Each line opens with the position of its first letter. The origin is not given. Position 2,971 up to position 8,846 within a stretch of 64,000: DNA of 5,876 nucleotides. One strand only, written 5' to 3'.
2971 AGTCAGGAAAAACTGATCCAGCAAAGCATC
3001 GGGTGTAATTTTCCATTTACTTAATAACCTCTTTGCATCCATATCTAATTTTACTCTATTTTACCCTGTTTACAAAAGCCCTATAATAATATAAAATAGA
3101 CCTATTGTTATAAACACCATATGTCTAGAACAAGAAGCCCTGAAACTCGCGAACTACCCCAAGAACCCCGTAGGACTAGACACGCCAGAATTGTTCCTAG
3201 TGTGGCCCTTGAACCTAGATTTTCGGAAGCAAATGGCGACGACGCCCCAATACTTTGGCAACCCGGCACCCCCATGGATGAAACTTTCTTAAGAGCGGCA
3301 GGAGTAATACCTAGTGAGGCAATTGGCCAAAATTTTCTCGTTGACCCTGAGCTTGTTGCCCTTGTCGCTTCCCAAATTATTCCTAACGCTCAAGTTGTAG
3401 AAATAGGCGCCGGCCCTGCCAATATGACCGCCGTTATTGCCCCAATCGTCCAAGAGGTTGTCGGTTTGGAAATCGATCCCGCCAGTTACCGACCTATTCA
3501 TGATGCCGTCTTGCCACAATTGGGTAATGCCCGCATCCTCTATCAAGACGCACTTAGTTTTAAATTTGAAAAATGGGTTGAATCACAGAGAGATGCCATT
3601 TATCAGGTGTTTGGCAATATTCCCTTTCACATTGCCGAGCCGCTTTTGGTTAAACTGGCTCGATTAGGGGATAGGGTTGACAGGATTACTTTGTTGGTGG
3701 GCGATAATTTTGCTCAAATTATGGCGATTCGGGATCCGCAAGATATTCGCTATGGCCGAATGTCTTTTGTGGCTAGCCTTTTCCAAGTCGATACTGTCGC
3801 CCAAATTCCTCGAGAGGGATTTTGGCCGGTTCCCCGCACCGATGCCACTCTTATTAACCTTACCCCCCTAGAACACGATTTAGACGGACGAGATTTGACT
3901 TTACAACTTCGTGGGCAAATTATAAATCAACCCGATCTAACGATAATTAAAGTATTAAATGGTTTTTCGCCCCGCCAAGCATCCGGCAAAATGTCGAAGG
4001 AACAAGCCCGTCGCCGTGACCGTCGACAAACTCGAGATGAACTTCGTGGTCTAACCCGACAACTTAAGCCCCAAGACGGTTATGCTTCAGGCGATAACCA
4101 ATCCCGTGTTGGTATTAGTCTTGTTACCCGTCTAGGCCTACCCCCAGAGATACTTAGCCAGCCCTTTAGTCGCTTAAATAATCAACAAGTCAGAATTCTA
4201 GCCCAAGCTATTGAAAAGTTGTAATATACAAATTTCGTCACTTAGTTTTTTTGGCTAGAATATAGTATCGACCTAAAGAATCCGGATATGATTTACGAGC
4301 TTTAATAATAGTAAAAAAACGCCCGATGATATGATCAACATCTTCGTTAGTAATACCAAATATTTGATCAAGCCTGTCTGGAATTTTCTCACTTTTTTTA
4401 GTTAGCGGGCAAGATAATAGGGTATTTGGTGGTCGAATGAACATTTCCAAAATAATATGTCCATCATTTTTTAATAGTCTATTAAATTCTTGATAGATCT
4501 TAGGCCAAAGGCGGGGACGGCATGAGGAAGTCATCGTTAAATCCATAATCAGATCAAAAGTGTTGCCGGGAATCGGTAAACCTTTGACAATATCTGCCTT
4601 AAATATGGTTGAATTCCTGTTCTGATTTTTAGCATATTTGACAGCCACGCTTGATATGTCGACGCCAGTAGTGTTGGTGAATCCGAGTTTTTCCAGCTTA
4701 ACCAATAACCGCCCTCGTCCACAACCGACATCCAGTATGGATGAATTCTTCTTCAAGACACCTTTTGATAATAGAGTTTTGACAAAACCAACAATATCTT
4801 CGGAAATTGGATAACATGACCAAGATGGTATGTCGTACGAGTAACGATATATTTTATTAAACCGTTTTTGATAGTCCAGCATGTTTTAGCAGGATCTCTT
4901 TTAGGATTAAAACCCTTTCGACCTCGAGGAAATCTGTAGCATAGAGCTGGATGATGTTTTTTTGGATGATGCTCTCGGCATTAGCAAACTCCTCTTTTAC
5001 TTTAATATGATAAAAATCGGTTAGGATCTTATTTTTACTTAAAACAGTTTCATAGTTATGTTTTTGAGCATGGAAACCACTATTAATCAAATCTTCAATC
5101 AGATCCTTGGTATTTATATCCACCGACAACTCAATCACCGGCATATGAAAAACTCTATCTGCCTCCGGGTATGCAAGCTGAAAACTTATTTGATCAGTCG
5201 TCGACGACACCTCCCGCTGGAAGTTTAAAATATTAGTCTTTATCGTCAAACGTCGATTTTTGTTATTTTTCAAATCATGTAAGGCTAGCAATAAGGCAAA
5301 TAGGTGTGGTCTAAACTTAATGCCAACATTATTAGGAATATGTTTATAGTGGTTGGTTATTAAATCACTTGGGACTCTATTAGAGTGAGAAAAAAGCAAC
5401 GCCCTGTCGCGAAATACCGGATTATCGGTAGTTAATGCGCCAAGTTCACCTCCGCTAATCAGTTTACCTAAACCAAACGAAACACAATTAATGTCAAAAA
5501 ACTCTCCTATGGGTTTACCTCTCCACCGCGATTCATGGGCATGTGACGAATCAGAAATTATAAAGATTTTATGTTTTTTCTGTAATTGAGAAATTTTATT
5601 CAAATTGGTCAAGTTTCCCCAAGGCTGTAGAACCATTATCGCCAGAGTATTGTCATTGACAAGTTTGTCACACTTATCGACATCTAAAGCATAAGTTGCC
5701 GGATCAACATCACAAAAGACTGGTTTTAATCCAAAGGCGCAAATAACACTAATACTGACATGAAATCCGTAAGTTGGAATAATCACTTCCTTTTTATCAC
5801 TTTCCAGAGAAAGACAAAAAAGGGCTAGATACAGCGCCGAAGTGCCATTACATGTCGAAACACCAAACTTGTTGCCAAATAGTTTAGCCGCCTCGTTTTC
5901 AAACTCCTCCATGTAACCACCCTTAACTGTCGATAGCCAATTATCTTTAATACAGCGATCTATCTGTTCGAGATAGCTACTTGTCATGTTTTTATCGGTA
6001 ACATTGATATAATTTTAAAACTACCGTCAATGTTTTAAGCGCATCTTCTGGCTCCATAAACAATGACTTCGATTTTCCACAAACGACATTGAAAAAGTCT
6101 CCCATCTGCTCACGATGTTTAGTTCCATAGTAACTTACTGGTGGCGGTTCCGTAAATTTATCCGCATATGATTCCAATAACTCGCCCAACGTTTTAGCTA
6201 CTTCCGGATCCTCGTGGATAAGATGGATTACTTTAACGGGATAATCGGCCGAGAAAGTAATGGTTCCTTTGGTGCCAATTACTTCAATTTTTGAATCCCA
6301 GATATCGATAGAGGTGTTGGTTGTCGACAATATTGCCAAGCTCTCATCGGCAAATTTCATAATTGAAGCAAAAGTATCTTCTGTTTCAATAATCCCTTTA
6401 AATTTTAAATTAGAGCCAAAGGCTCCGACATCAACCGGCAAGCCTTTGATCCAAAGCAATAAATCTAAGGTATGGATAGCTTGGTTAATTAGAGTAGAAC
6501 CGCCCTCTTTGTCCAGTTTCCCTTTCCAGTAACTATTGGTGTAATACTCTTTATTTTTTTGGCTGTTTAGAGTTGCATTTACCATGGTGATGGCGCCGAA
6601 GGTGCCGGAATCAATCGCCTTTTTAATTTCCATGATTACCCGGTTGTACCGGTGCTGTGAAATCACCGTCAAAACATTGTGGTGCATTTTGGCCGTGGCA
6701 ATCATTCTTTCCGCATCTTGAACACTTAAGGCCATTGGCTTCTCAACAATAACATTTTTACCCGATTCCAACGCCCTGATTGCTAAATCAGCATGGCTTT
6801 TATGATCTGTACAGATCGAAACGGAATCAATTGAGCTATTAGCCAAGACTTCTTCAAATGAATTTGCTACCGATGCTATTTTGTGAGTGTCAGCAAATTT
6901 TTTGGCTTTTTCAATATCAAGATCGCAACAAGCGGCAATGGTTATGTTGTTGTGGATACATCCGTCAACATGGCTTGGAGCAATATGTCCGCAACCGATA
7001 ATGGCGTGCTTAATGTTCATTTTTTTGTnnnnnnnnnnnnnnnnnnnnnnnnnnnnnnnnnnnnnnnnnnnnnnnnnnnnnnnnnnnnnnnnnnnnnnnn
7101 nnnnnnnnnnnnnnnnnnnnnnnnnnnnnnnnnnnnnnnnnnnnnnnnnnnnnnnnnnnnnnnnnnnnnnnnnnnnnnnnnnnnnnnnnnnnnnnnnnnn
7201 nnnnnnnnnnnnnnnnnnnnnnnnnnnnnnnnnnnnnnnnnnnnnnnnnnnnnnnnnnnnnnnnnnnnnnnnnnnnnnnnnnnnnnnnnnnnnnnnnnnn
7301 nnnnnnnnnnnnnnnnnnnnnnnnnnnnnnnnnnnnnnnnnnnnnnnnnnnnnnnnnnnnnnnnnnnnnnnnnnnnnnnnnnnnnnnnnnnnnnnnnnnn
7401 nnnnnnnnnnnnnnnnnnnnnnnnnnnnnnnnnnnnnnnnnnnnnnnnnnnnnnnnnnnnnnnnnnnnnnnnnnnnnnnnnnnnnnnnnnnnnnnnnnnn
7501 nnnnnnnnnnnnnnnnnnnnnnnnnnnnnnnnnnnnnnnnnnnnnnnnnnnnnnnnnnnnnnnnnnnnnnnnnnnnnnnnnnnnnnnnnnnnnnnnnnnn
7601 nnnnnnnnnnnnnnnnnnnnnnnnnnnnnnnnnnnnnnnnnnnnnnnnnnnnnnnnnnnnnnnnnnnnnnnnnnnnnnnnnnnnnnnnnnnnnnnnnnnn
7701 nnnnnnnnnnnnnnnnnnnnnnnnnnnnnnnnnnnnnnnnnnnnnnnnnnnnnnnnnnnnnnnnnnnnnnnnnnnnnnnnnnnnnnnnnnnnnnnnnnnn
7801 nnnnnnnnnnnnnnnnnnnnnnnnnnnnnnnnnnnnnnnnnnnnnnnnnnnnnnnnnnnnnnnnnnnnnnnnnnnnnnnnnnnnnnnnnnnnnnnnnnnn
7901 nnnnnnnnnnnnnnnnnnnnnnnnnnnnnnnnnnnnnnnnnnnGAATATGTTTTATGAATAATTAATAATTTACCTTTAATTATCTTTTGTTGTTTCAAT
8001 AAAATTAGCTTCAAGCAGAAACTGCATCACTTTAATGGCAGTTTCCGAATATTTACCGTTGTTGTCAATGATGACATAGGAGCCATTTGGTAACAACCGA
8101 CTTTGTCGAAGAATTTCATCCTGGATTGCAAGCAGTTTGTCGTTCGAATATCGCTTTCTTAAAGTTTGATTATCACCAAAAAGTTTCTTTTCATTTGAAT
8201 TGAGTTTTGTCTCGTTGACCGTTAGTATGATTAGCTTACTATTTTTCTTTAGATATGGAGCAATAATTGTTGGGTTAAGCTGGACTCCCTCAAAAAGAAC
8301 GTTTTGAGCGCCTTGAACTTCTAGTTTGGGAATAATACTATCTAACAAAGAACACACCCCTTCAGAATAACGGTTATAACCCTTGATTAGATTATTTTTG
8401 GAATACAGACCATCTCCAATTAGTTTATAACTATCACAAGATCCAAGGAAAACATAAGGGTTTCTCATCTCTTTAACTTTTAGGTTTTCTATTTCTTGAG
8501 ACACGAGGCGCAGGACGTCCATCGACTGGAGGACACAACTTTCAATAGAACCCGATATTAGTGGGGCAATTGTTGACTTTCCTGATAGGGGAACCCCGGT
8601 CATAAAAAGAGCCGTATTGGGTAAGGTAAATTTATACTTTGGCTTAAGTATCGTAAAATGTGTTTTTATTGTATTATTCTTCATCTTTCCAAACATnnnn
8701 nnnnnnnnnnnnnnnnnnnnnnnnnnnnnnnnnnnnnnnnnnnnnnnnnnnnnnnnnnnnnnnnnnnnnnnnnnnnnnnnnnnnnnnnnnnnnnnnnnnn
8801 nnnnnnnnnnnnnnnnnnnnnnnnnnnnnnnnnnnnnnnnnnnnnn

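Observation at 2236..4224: Three KsgA/Erm-family rRNA adenine dimethyltransferase paralogs, two of them divergently arranged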

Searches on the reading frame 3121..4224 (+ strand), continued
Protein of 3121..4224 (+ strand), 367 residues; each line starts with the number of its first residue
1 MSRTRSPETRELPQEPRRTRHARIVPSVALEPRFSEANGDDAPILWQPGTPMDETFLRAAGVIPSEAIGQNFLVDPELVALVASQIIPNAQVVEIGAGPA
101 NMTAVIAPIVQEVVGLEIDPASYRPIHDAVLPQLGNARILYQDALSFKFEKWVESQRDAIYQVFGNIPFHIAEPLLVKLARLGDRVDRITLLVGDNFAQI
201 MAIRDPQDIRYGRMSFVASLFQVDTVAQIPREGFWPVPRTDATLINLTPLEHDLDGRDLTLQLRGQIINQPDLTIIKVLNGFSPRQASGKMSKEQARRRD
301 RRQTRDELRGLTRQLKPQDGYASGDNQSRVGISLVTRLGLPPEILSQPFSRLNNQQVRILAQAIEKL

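Call 74: search_protein_representatives(alignment_id=A1)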
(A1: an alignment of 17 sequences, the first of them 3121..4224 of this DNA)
Query: 17 sequences, 330 profile positions. Proteins with E-value up to 0.001 (for the whole library): 26071; up to 1e-10: 15544; up to 1e-30: 645. The best 150 are listed.
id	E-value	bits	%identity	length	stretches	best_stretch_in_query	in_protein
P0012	6.4e-162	554.5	-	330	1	1-330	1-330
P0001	2.5e-128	444.1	-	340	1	6-330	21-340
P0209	1.1e-122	425.6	-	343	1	7-330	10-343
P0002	5.6e-118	410.1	-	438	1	5-330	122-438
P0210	6.5e-103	360.6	-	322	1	12-329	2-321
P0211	1.5e-95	336.4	-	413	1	3-330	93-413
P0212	2.8e-93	328.9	-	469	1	6-328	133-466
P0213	4.4e-89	315.1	-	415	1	1-330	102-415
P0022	7.0e-88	311.1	-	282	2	1-240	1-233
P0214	1.1e-85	303.9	-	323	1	15-330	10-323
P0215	1.1e-84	300.6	-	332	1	13-330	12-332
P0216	8.3e-82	291.2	-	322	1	10-328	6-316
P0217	3.0e-81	289.3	-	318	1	14-328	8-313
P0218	5.1e-78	278.7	-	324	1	16-328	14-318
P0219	4.4e-76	272.4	-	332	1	17-328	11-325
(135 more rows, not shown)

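Call 78: find_related_loci(query=A3, collection=metagenome_contigs, flank=10000)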
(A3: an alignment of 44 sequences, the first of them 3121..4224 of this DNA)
Query A3 (367 aa) in metagenome_contigs; peptide patterns used: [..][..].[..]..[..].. (x = any residue, [..] = any of these).
151 stretches matched a pattern; 114 encode a relative of the query (tblastn E <= 1e-3); the best 80 are kept; 80 distinct loci.
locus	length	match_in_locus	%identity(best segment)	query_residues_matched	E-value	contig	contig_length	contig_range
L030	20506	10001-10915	49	61-367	4e-86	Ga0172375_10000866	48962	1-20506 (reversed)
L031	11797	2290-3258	46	50-367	2e-85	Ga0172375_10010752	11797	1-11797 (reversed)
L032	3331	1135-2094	45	48-367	2e-80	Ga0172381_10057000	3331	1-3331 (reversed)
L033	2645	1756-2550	45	48-309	2e-63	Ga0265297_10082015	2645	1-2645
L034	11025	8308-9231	37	57-364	2e-56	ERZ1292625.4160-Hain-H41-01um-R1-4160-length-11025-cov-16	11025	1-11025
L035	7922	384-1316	36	57-366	4e-53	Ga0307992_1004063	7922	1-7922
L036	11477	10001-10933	36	57-366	4e-53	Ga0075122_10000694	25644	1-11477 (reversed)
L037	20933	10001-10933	36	57-366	5e-53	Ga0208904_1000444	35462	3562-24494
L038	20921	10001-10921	37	55-364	9e-53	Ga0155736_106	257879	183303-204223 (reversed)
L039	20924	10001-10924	38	57-364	1e-51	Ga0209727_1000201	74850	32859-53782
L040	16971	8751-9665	34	57-364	2e-51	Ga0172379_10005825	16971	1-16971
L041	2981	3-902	38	68-366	5e-51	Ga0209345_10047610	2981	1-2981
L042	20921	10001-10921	34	57-365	2e-48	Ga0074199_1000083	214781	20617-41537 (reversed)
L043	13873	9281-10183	34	61-366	2e-48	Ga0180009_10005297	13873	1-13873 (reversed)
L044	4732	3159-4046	35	65-364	8e-48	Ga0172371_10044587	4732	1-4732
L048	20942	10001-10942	31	57-364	9e-47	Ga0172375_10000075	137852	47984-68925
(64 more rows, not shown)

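Call 83: search_protein_families(library=pfam, proteins=[L048:7144-7929:-, L048:7898-8377:-, L048:8380-8982:-, L048:11072-11905:-, L048:12254-13207:+, L040:4558-5457:+, L040:5556-6584:+, L040:6589-7710:+, L040:9778-10116:+, L040:10152-11888:+], max_evalue=0.001)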
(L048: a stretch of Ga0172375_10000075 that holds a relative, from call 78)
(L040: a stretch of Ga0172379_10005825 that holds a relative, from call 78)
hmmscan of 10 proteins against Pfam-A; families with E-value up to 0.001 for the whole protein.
L048:7144-7929:- (261 aa): 1 family
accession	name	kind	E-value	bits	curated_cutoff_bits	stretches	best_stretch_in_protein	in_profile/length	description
PF04055.27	Radical_SAM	-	0.00027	21.6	29.5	1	82-150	23-93/166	Radical SAM superfamily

L048:7898-8377:- (159 aa): 1 family
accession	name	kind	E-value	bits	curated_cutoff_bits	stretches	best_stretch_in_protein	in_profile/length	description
PF01242.24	PTPS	-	1.6e-30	106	22.4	1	2-145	1-119/121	6-pyruvoyl tetrahydropterin synthase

L048:8380-8982:- (200 aa): 2 families
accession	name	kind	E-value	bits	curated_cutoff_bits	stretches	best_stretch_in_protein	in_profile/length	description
PF01227.27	GTP_cyclohydroI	-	1.7e-66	223.5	27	1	22-197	2-178/179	GTP cyclohydrolase I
PF14489.11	QueF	-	0.00031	21.4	27.3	1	96-151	1-56/81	QueF-like protein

L048:11072-11905:- (277 aa): 0 families

L048:12254-13207:+ (317 aa): 6 families
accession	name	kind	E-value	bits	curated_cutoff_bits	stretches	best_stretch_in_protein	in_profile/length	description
PF01370.27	Epimerase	-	8e-27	94.6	20.9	1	9-235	1-233/240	NAD dependent epimerase/dehydratase family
PF16363.11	GDP_Man_Dehyd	-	2.4e-21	77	27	1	10-306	1-332/332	GDP-mannose 4,6 dehydratase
PF04321.23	RmlD_sub_bind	-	1.1e-13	51.4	27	1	8-155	2-137/287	RmlD substrate binding domain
PF07993.18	NAD_binding_4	-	9.4e-07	28.7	20.1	1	70-207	88-241/258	Male sterility protein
PF02719.21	Polysacc_synt_2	-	3.2e-06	27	20.2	1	9-155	1-150/293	Polysaccharide biosynthesis protein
PF01073.25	3Beta_HSD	-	6.4e-06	25.8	22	1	10-131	1-128/280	3-beta hydroxysteroid dehydrogenase/isomerase family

L040:4558-5457:+ (299 aa): 1 family
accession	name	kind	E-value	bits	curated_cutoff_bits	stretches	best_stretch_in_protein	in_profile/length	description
PF01501.26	Glyco_transf_8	-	8.7e-06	25.9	24.3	1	10-279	1-243/253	Glycosyl transferase family 8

L040:5556-6584:+ (342 aa): 3 families
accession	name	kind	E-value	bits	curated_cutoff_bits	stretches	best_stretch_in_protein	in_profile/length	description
PF01408.29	GFO_IDH_MocA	-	1.1e-24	87.9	24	1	3-119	1-118/120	Oxidoreductase family, NAD-binding Rossmann fold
PF22725.1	GFO_IDH_MocA_C3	-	2.1e-18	67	27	1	132-255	4-123/124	GFO/IDH/MocA C-terminal domain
PF02894.22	GFO_IDH_MocA_C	-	3.4e-15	56.9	22.9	1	136-335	4-203/218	Oxidoreductase family, C-terminal alpha/beta domain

L040:6589-7710:+ (373 aa): 2 families
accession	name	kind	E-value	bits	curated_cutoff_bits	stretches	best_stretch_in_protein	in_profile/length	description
PF01041.23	DegT_DnrJ_EryC1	-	2.9e-53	181.8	19.8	1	4-350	5-343/360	DegT/DnrJ/EryC1/StrS aminotransferase family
PF00155.27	Aminotran_1_2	-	1.3e-08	34.8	19.7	1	26-152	43-190/361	Aminotransferase class I and II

L040:9778-10116:+ (112 aa): 0 families

L040:10152-11888:+ (578 aa): 0 families

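Call 92: search_protein_families(library=ncbifam, proteins=[L001:14445-16178:-, L001:13645-14448:-, L001:8989-9939:-], max_evalue=0.01)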
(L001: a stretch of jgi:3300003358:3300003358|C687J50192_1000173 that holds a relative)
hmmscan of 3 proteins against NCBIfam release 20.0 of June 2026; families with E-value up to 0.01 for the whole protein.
L001:14445-16178:- (577 aa): 3 families
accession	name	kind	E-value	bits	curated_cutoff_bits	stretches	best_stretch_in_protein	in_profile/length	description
NF041651.1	nodul_NodU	equivalog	2.7e-45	155.2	1000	1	287-548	272-529/556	nodulation protein NodU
TIGR00143.1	hypF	equivalog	6.6e-05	21.2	466.1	0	256-358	633-738/741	carbamoyltransferase HypF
TIGR00329.1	gcp_kae1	subfamily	0.005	16.1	207.8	1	264-326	204-272/305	tRNA (adenosine(37)-N6)-threonylcarbamoyltransferase complex transferase subunit TsaD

L001:13645-14448:- (267 aa): 6 families
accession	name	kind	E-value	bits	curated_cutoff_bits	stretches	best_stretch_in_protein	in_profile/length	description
TIGR04283.1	glyco_like_mftF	equivalog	2.4e-10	40.4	182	1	6-184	1-182/221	TIGR04283 family arsenosugar biosynthesis glycosyltransferase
TIGR03965.1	mycofact_glyco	equivalog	2.8e-09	36.4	280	2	7-99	77-180/467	mycofactocin biosynthesis glycosyltransferase MftF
NF041875.1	EPS_EpsD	equivalog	2.5e-08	33.7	370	1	26-212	28-233/325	exopolysaccharide biosynthesis glycosyltransferase EpsD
NF007482.0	PRK10073.1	equivalog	0.00076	18.6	423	1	5-94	7-106/334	glycosyltransferase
TIGR03111.1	glyc2_xrt_Gpos1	hypoth_equivalog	0.0036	16.2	363.95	1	7-117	52-177/439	TIGR03111 family XrtG-associated glycosyltransferase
TIGR03937.1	PgaC_IcaA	equivalog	0.0039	16.2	422.3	0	7-99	48-151/407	poly-beta-1,6-N-acetyl-D-glucosamine synthase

L001:8989-9939:- (316 aa): 5 families
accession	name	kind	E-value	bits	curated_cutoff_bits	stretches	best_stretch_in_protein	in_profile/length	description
TIGR00095.1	TIGR00095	equivalog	0.0003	20.5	117.5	1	159-237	70-148/194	16S rRNA (guanine(966)-N(2))-methyltransferase RsmD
TIGR00537.1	hemK_rel_arch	hypoth_equivalog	0.003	17.3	87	1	156-221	33-94/179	HemK2/MTQ2 family protein methyltransferase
TIGR03534.1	RF_mod_PrmC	equivalog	0.0055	16.2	199.1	1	156-221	102-168/253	peptide chain release factor N(5)-glutamine methyltransferase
TIGR00755.1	ksgA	equivalog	0.0057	16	171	0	158-219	45-104/256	16S rRNA (adenine(1518)-N(6)/adenine(1519)-N(6))-dimethyltransferase RsmA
NF008157.0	PRK10909.1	equivalog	0.0064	16.3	302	0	159-240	71-149/199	16S rRNA (guanine(966)-N(2))-methyltransferase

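Call 104: search_protein_families(library=padloc, proteins=[window:3121-4224:+], max_evalue=0.001)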
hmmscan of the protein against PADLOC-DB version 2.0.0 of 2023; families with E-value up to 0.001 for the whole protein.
window:3121-4224:+ (367 aa): 1 family
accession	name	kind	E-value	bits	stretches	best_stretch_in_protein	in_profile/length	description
PDLC04134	mad2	-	3.8e-07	27.3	1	71-176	272-379/492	mads_2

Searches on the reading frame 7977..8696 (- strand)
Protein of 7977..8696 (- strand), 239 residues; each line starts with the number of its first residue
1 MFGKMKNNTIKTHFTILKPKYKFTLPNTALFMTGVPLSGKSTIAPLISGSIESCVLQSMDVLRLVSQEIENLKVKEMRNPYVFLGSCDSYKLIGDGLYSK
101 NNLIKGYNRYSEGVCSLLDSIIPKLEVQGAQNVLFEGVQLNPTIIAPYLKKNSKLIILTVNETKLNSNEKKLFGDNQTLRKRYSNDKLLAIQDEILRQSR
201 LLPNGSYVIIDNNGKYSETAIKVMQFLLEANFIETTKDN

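Call 18: search_protein_families(library=pfam, proteins=[window:7977-8696:-], max_evalue=0.001)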
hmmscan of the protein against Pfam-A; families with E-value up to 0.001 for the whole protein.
window:7977-8696:- (239 aa): 0 families

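Call 91: search_solved_structures(query=A4, max_evalue=1, show_alignments=1)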
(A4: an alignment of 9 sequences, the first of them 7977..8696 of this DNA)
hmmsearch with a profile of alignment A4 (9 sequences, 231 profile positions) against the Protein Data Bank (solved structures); distinct sequences matched with E-value up to 1: 6.
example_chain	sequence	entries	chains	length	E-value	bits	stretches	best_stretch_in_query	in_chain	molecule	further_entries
4jzb_A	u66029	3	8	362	0.0023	20.4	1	76-124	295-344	Farnesyl pyrophosphate synthase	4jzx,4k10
6ww1_A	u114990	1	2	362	0.0023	20.4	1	76-124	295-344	Farnesyl pyrophosphate synthase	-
6vjc_A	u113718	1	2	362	0.0023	20.4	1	76-124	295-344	Farnesyl pyrophosphate synthase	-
6w7i_A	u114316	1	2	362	0.0024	20.4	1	76-124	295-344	Farnesyl pyrophosphate synthase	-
2gks_A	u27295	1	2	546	0.01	18.3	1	18-47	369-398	Bifunctional SAT/APS kinase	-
2yvu_A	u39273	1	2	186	0.14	14.6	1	13-45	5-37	Probable adenylyl-sulfate kinase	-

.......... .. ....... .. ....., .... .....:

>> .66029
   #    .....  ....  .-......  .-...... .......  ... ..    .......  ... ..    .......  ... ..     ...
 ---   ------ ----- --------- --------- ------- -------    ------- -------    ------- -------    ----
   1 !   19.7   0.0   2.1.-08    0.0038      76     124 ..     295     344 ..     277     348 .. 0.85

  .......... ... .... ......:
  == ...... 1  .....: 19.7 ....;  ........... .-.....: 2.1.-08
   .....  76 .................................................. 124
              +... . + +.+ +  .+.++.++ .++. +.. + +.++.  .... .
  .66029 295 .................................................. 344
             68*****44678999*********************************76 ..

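Call 92: search_protein_families(library=ncbifam, proteins=[window:7977-8696:-], max_evalue=0.01)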
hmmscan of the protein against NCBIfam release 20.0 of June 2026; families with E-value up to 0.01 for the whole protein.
window:7977-8696:- (239 aa): 2 families
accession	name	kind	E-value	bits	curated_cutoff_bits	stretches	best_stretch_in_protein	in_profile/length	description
NF008996.1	PRK12339.1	equivalog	2.5e-06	27.4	250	1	30-166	3-130/193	mevalonate-3-phosphate 5-kinase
NF003259.0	PRK04220.1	equivalog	1.4e-05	24.7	343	1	39-175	104-235/306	2-phosphoglycerate kinase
